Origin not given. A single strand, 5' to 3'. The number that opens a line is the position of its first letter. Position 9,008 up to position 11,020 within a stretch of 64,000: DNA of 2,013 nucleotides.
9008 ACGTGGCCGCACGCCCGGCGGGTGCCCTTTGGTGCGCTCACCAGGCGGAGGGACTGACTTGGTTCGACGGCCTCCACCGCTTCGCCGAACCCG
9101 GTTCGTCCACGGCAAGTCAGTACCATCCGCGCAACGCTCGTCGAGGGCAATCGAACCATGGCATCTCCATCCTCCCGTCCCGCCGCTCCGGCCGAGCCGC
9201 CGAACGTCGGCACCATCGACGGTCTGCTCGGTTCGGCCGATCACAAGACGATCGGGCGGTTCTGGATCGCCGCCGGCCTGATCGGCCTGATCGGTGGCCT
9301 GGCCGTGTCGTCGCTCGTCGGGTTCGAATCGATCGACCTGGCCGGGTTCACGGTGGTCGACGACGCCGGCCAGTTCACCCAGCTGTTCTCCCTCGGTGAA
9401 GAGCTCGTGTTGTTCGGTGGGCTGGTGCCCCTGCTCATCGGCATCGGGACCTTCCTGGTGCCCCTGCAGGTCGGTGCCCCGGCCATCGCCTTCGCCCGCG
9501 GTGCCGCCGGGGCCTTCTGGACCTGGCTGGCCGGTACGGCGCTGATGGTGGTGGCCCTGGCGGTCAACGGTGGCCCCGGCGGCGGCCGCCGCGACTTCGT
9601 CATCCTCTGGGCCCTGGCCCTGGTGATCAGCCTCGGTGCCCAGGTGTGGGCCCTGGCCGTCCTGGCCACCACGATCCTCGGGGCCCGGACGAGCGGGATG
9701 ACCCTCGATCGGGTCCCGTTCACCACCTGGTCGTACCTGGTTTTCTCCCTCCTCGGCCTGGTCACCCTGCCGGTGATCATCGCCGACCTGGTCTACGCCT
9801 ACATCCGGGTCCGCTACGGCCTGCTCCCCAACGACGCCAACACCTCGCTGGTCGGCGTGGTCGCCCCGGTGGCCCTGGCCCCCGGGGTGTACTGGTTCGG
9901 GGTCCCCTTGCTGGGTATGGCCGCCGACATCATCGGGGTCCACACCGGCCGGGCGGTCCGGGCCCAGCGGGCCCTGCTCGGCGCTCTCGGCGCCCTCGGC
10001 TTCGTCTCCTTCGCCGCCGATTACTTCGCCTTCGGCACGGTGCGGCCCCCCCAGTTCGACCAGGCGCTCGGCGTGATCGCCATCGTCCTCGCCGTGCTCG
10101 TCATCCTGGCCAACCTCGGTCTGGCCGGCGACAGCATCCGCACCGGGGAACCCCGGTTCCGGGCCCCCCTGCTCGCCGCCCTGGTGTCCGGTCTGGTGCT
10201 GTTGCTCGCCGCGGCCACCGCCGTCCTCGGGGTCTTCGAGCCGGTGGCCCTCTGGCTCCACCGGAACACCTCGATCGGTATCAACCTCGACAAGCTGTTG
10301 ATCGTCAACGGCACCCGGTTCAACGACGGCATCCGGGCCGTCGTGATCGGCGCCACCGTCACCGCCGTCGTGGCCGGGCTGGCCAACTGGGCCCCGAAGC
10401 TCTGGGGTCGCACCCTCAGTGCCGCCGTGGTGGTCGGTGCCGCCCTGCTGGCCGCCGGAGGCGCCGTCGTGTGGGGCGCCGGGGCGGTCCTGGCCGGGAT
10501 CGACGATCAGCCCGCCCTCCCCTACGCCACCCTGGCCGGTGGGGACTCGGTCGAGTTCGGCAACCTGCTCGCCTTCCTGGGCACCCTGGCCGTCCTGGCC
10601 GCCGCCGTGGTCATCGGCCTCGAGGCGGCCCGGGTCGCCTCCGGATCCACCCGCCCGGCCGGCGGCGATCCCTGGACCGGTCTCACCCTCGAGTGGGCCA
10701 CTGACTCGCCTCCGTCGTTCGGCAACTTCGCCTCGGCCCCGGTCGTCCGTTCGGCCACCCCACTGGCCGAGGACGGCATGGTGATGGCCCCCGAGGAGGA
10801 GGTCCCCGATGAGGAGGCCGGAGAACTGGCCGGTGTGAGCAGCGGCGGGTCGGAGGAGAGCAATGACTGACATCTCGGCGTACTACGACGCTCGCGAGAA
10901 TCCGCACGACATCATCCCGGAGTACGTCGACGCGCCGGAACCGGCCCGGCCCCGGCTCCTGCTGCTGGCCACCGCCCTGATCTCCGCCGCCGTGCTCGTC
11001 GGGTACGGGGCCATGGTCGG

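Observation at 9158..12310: Cofactor-less shadow copy of the oxidase membrane core (subunit I-like, III-like, CtaF-like) placed directly in front of ctaCDE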

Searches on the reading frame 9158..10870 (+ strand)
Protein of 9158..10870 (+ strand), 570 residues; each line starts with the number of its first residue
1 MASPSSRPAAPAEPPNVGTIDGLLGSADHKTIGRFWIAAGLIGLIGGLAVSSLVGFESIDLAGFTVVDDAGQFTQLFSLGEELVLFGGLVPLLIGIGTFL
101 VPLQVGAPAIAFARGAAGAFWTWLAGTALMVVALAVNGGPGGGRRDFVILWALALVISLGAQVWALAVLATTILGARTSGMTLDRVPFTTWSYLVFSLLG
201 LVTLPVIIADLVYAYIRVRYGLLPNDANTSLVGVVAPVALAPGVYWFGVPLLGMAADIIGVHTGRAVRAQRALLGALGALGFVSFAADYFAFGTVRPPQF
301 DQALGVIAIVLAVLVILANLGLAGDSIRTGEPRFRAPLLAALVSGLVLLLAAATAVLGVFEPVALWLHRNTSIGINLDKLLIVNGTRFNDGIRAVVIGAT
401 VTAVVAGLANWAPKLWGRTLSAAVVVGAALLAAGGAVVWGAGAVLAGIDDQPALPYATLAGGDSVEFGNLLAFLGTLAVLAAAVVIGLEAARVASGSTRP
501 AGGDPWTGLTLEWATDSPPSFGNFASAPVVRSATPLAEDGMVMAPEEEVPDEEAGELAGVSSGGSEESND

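Call 3: search_protein_families(library=pfam, proteins=[window:9158-10870:+], max_evalue=1)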
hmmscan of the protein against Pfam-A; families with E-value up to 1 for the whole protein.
window:9158-10870:+ (570 aa): 2 families
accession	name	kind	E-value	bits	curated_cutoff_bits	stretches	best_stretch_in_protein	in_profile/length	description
PF00115.25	COX1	-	1.9e-30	106.6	34.8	2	32-369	2-339/436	Cytochrome C and Quinol oxidase polypeptide I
PF19779.4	DUF6264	-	0.002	18.8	31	1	288-358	106-176/183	Family of unknown function (DUF6264)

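Call 4: search_protein_families(library=ncbifam, proteins=[window:9158-10870:+], max_evalue=1)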
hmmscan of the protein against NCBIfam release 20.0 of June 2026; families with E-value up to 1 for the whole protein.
window:9158-10870:+ (570 aa): 6 families
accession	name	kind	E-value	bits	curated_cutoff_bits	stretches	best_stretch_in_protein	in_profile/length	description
TIGR02891.1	CtaD_CoxA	equivalog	2.6e-34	118.8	670.75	1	25-530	3-504/504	cytochrome c oxidase subunit I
NF050116.1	cyt_aa3_Actin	exception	3.3e-30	105.4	880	1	24-536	3-513/522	aa3-type cytochrome oxidase subunit I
TIGR02882.1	QoxB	equivalog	1.5e-28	99.7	1015.5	1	24-533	45-553/643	cytochrome aa3 quinol oxidase subunit I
TIGR02843.1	CyoB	equivalog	6.4e-24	84.4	1020.35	1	24-534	48-561/646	cytochrome o ubiquinol oxidase subunit I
NF011592.0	PRK15017.1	equivalog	2.2e-16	59.8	1271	1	23-531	48-559/663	cytochrome o ubiquinol oxidase subunit I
NF007883.0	PRK10591.1-1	equivalog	0.41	10.7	173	0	468-492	45-69/95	hypothetical protein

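Call 8: find_homologous_proteins(query=window:9158-10870:+, max_evalue=0.00001)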
Query window:9158-10870:+ (570 aa): 136 proteins with E <= 0.00001 among 8000 candidates; the best 120 are listed.
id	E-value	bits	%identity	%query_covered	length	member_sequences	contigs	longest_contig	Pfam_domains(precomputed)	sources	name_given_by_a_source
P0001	0.0e+0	1190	100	100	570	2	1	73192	PF00115.26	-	-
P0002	1.9e-192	659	57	100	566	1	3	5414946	PF00115.26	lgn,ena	-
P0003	8.1e-192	657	56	100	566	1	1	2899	PF00115.26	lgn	-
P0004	1.6e-191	656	57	96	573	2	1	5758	PF00115.26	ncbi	ncbi:MAG: cbb3-type cytochrome c oxidase subunit I [Acidimicrobiales bacterium]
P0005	1.8e-190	653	56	97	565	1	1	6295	PF00115.26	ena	-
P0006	8.0e-190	650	56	96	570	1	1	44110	PF00115.26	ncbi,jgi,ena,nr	ncbi:MAG: cbb3-type cytochrome c oxidase subunit I [Acidimicrobiia bacterium]|nr:cbb3-type cytochrom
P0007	5.5e-189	648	59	94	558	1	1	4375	PF00115.26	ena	-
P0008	6.3e-189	647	55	100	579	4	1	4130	PF00115.26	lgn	-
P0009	1.8e-188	646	56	97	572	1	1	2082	PF00115.26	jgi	-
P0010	2.0e-187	642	57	98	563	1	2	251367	PF00115.26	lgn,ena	-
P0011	8.0e-187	640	57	98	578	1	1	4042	PF00115.26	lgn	-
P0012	1.2e-185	637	55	100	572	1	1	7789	PF00115.26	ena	-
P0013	1.8e-185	636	56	96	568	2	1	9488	PF00115.26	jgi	jgi:heme/copper-type cytochrome/quinol oxidase subunit 1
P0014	3.4e-185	635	56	98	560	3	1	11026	PF00115.26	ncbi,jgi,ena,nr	ncbi:MAG: cbb3-type cytochrome c oxidase subunit I [Acidimicrobiia bacterium]|nr:cbb3-type cytochrom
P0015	1.6e-183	630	55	100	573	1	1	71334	PF00115.26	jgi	jgi:heme/copper-type cytochrome/quinol oxidase subunit 1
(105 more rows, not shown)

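Call 13: find_related_loci(query=A1, collection=genome_contigs, flank=10000)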
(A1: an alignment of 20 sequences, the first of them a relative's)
Query A1 (570 aa) in genome_contigs; peptide patterns used: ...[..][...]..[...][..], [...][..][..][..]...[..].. (x = any residue, [..] = any of these).
414 stretches matched a pattern; 385 encode a relative of the query (tblastn E <= 1e-3); the best 80 are kept; 80 distinct loci.
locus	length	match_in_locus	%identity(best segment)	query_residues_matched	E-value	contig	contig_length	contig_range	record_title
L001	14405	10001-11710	90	1-570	0e+0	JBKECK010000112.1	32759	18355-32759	MAG: Acidimicrobiales bacterium isolate VLC_048 k251_4001053, whole genome shotgun sequence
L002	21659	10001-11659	56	5-569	4e-178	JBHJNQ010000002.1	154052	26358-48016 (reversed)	MAG: Acidimicrobiales bacterium isolate al_S4C133_1 S4Ck119_49303, whole genome shotgun sequence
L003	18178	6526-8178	56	1-549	6e-175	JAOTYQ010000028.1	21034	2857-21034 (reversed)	MAG: Acidimicrobiia bacterium isolate 21_Jan_SF_Bin50 21_Jan_SF_Bin50_scaffold_1489_c1, whole genome shotgun sequence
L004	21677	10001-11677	56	1-554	1e-172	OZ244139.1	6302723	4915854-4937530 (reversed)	MAG: Acidimicrobiales bacterium isolate 8a1916bf-604c-4c53-8aba-34c6369dc135 genome assembly, chromosome: 1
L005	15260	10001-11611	56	19-556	2e-172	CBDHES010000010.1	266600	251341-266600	MAG: Acidimicrobiales bacterium isolate ded2b68e-7136-4fe8-9fc6-91e6ec3c69ec genome assembly, contig: contig_10, whole g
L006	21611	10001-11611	56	19-556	2e-172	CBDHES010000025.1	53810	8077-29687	MAG: Acidimicrobiales bacterium isolate ded2b68e-7136-4fe8-9fc6-91e6ec3c69ec genome assembly, contig: contig_25, whole g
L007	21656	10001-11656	54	1-555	1e-166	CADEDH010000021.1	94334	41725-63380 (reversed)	MAG: uncultured actinobacterium isolate Actinobacteria sp. RBC023 genome assembly, contig: MAG023_21, whole genome shotg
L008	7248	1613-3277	54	1-550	1e-163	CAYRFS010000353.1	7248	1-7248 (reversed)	MAG TPA_asm: uncultured Acidimicrobiaceae bacterium isolate SRP237561_co1_99 genome assembly, contig: NODE_21212_length_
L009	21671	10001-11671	53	1-555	1e-159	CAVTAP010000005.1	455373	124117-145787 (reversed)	MAG: uncultured Actinomycetota bacterium isolate MFD04651.bin.1.172 genome assembly, contig: contig_1899, whole genome s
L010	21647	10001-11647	51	1-548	1e-153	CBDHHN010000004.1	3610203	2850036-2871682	MAG: Acidimicrobiales bacterium isolate 52bdf354-617b-472d-aa5f-cc26607e9683 genome assembly, contig: contig_4, whole ge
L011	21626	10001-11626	52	1-542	9e-153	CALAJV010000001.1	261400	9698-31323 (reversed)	MAG: uncultured Acidimicrobiales bacterium isolate L4_Bin_METABAT__59_1 genome assembly, contig: c_000001670064, whole g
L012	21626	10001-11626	50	1-538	3e-146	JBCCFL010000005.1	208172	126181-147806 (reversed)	MAG: Actinomycetota bacterium isolate P01_B01_bin.18 k141_3339877_length_208172_cov_59.5623, whole genome shotgun sequen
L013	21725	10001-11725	46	1-570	2e-146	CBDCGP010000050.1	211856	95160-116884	MAG: Acidimicrobiales bacterium isolate 8989243e-b366-41c5-81e7-a19f388da9ad genome assembly, contig: contig_50, whole g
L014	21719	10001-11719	46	1-562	1e-143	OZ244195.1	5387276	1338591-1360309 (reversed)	MAG: Acidimicrobiales bacterium isolate 87519b6a-d5ff-410c-9faf-bc6ff523b0ec genome assembly, chromosome: 1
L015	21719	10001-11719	46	1-565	3e-143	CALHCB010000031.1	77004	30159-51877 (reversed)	MAG: uncultured Acidimicrobiales bacterium isolate R4_Bin_Bin_147_sub_1 genome assembly, contig: c_000005350187, whole g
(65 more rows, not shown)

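Call 28: predict_structure(alignment_id=A1)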
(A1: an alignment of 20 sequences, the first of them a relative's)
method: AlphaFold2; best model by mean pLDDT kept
length: 570 residues; sequences in the alignment: 20
mean_pLDDT: 80.7   pTM: 0.84
mean pLDDT of the five models: 80.7, 77.5, 76.0, 73.9, 71.4
residues with pLDDT >= 90: 273; 70-90: 166; 50-70: 55; < 50: 76
segments of 3 or more residues with pLDDT < 50: 1-14, 16-18, 291-293, 502-512, 528-570
pLDDT, mean of each block of 10 residues (from residue 1): 36 47 68 94 98 90 74 91 96 95 79 87 97 91 88 96 96 72 78 95 90 90 82 85 92 92 81 93 72 60 86 94 88 90 97 94 90 85 90 97 96 85 96 98 93 75 87 98 97 77 43 53 53 34 30 33 36
secondary structure, 60 per line:
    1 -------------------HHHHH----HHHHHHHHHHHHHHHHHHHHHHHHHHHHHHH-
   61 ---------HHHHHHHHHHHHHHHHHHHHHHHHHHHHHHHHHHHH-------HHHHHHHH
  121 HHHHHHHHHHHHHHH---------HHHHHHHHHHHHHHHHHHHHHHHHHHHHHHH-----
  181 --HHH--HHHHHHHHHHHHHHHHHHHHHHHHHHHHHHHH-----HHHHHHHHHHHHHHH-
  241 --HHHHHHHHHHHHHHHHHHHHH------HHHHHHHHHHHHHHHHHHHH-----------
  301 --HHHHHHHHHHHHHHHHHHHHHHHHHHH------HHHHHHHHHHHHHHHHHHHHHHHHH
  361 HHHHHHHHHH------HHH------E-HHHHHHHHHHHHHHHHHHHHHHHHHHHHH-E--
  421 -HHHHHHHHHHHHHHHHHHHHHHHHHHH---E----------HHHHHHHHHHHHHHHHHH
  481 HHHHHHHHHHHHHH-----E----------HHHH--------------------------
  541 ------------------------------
elements in order: H20-24 H29-59 H70-105 H113-135 H145-175 H188-219 H225-239 H243-263 H270-289 H303-329 H336-370 H388-416 H422-448 H463-494 H511-514

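Call 30: search_solved_structures(query=A1, max_evalue=0.00001, show_alignments=1)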
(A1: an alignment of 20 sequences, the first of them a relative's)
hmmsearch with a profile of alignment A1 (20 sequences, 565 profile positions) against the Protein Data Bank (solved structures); distinct sequences matched with E-value up to 0.00001: 40.
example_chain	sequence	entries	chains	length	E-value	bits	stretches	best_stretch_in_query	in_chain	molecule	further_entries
7q21_D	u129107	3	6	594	5.1e-41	143.9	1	24-550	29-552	Cytochrome c oxidase subunit 1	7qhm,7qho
6adq_F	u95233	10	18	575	6.4e-41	143.6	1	24-548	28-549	Cytochrome c oxidase subunit 1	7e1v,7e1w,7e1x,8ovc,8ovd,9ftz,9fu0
7rh5_R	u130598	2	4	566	7.5e-41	143.4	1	24-548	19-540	Cytochrome c oxidase subunit 1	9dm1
6koc_A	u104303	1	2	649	7.9e-41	143.3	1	27-550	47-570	AA3-600 quinol oxidase subunit I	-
6kob_A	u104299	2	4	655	8.4e-41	143.2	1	27-550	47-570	AA3-600 quinol oxidase subunit I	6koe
7rh6_R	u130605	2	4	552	1.8e-40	142.2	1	24-545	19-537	Cytochrome c oxidase subunit 1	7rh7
9wcx_I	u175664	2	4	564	1.9e-40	142.1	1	23-551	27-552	Cytochrome c oxidase subunit 1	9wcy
6hwh_V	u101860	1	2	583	7.3e-39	136.8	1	25-544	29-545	Cytochrome c oxidase subunit 1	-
8hcr_F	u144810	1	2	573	1e-38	136.3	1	23-546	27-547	Probable cytochrome c oxidase subunit 1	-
8f68_A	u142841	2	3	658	7.7e-32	113.6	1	27-546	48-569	Cytochrome bo(3) ubiquinol oxidase subunit 1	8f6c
1fft_A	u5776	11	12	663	7.9e-32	113.6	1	27-546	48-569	UBIQUINOL OXIDASE | Cytochrome o ubiquinol oxidase, subunit I | Cytochrome bo(3) ubiquinol oxidase subunit 1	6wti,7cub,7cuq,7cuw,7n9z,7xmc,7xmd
2yev_A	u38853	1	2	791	1.4e-30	109.4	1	25-532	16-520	CYTOCHROME C OXIDASE POLYPEPTIDE I+III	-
9ufb_A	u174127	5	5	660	2.8e-30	108.5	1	28-533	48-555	Cytochrome bo(3) ubiquinol oxidase subunit 1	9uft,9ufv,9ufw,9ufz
7jro_a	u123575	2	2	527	4.1e-28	101.3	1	28-537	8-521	COX1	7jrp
6pw0_A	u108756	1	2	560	5.9e-25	90.9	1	87-533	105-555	Cytochrome c oxidase subunit 1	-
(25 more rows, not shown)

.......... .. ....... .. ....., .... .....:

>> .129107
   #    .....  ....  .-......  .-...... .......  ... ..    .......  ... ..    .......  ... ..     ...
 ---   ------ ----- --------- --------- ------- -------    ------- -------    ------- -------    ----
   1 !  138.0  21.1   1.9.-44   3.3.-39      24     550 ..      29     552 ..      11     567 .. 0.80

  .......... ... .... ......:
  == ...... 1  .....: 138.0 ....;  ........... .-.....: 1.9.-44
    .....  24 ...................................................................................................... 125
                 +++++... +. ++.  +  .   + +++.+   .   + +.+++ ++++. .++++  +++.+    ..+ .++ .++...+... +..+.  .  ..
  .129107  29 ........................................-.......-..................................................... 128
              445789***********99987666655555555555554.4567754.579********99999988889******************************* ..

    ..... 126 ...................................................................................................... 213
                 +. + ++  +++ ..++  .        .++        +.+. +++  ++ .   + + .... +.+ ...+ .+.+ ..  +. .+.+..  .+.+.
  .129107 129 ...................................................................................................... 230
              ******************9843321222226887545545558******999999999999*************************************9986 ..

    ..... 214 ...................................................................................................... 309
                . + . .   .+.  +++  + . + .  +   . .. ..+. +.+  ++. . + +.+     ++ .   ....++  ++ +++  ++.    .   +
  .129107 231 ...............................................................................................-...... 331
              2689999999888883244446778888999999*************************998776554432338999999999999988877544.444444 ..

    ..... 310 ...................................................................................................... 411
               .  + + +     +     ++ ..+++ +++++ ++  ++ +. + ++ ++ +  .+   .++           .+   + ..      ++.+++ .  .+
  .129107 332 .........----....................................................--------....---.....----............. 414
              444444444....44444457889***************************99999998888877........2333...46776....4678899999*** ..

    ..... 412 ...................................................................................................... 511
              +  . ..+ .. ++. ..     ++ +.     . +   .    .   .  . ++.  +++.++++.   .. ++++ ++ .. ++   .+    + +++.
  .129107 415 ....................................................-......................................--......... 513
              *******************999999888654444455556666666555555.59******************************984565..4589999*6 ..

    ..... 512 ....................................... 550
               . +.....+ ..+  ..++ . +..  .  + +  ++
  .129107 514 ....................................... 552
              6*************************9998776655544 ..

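Call 34: fold_search(model_id=the predicted structure, library=pdb)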
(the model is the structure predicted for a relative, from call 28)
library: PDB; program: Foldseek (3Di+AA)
matches with E <= 10: 373; with E <= 0.001: 90
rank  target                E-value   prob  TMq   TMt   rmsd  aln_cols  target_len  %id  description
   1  9gy6_F                3.3e-16  1.00  0.74  0.76   6.0       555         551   23  Mycobacterial cytochrome bc1:aa3 with inhibitor (released 2025-04-09)
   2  8ugh_4A               6.2e-16  1.00  0.75  0.83   4.5       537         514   21  In-situ structure of typeA supercomplex with lipids in respiratory chain (composite) (released 2024-06-19)
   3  8d4t_N                8.4e-16  1.00  0.75  0.83   4.1       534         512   20  Mammalian CIV with GDN bound (released 2022-07-06)
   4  7qhm_D                1.0e-15  1.00  0.74  0.74   8.2       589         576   21  Cytochrome bcc-aa3 supercomplex (respiratory supercomplex III2/IV2) from Corynebacterium glutamicum (stigmatellin and  (released 2022-05-18)
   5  7q21_D                1.3e-15  1.00  0.74  0.74   5.6       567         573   22  III2-IV2 respiratory supercomplex from Corynebacterium glutamicum (released 2022-02-02)
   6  8ugi_4A               1.7e-15  1.00  0.76  0.84   4.2       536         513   20  High resolution in-situ structure of typeA supercomplex in respiratory chain (I1III2IV1,composite) (released 2024-06-19)
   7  7vuw_N                2.1e-15  1.00  0.75  0.83   4.2       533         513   20  Bovine heart cytochrome c oxidase in the cyanide-bound fully oxidized state at 50 K (released 2022-11-16)
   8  9buh_Ak               2.3e-15  1.00  0.75  0.83   4.1       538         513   20  Cryo-EM structure of respiratory supercomplex I III IV (released 2025-05-21)
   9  2y69_A                2.9e-15  1.00  0.75  0.83   4.2       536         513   20  Bovine heart cytochrome c oxidase re-refined with molecular oxygen (released 2011-02-23)
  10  7n9z_F                3.5e-15  1.00  0.74  0.64   4.3       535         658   21  E. coli cytochrome bo3 in MSP nanodisc (released 2021-09-01)
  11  7cub_A                5.1e-15  1.00  0.74  0.64   4.3       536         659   21  2.55-Angstrom Cryo-EM structure of Cytochrome bo3 from Escherichia coli in Native Membrane (released 2021-08-25)
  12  7qho_D                5.3e-15  1.00  0.74  0.74   6.0       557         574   22  Cytochrome bcc-aa3 supercomplex (respiratory supercomplex III2/IV2) from Corynebacterium glutamicum (as isolated) (released 2022-05-18)
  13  7coh_A                6.0e-15  1.00  0.75  0.83   4.3       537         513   20  Dimeric Form of Bovine Heart Cytochrome c Oxidase in the Fully Oxidized State (released 2021-04-07)
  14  1qle_A                7.7e-15  1.00  0.75  0.79   4.6       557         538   19  CRYO-STRUCTURE OF THE PARACOCCUS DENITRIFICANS FOUR-SUBUNIT CYTOCHROME C OXIDASE IN THE COMPLETELY OXIDIZED STATE COMP (released 1999-12-02)
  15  6hu9_a                8.1e-15  1.00  0.74  0.78   4.8       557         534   19  III2-IV2 mitochondrial respiratory supercomplex from S. cerevisiae (released 2018-12-26)
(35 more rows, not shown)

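Call 44: find_homologous_proteins(query=A3, max_evalue=1e-10)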
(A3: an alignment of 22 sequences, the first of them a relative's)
Query A3 (22 sequences) (530 aa, profile of the alignment): 1015 proteins with E <= 1e-10 among 8000 candidates; the best 120 are listed.
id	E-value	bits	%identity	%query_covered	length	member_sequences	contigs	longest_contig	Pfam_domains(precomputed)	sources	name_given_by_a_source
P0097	2.8e-205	701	41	94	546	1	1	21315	PF00115.26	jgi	jgi:heme/copper-type cytochrome/quinol oxidase subunit 1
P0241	2.6e-203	694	42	93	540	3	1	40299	PF00115.26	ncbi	-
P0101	2.7e-202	691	44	95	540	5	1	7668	PF00115.26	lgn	-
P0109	1.1e-200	686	43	94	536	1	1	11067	PF00115.26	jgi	jgi:cytochrome c oxidase subunit 1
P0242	7.0e-198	676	45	95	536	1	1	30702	PF00115.26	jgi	jgi:heme/copper-type cytochrome/quinol oxidase subunit 1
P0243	1.4e-197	675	44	100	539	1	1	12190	PF00115.26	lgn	-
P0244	7.7e-197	673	48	100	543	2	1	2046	PF00115.26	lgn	-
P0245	1.1e-196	673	42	99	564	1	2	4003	PF00115.26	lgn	-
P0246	3.4e-196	671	48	100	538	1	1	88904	PF00115.26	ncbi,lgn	-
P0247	3.8e-196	671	43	100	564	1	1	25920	PF00115.26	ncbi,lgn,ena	-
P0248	2.0e-194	665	43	99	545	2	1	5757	PF00115.26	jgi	jgi:heme/copper-type cytochrome/quinol oxidase subunit 1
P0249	3.8e-194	664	39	100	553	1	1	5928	PF00115.26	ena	-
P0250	3.0e-193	661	40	100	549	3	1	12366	PF00115.26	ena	-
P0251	5.7e-193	660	44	100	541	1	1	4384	PF00115.26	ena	-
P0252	7.6e-193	660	39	100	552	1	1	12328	PF00115.26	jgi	-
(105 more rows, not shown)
